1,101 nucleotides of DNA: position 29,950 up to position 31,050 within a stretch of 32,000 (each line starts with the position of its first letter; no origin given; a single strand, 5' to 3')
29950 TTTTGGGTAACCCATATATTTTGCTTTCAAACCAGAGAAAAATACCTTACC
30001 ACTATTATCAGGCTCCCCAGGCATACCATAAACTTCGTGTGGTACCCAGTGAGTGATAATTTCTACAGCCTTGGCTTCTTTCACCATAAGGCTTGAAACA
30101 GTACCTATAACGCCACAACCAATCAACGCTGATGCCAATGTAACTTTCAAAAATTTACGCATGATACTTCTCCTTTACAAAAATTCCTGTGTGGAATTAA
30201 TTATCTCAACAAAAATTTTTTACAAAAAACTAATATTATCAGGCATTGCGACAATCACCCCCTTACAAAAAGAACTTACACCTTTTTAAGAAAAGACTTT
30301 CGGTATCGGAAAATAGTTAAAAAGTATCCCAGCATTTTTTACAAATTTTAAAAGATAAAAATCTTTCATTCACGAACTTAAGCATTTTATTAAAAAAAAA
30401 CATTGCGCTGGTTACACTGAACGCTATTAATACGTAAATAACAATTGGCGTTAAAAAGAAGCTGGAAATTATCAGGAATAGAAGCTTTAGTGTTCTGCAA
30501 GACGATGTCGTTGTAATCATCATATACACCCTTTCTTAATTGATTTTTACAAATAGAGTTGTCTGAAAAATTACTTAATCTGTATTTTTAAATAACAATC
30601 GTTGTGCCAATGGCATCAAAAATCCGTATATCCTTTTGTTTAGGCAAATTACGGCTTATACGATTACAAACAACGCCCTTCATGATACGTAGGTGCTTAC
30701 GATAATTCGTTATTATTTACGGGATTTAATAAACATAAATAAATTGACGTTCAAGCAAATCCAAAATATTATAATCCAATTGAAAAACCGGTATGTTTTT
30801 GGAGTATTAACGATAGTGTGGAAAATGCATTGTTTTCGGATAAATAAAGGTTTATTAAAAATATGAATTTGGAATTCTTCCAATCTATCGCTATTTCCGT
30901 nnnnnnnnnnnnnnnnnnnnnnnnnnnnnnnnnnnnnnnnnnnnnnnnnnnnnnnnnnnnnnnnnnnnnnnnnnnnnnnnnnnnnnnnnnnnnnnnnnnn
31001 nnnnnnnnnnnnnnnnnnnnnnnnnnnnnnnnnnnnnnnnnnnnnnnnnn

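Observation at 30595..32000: GAF-AAA+ sigma-54 activator with a 4-Cys insertion in the sensor domain, divergent from the octahaem gene, plus a candidate -24/-12 promoter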

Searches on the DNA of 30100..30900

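Call 68: search_rna_families(source=window, start=30100, end=30900, threshold=evalue, max_evalue=1)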
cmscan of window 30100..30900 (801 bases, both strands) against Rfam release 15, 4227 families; matches with E-value up to 1: 0.
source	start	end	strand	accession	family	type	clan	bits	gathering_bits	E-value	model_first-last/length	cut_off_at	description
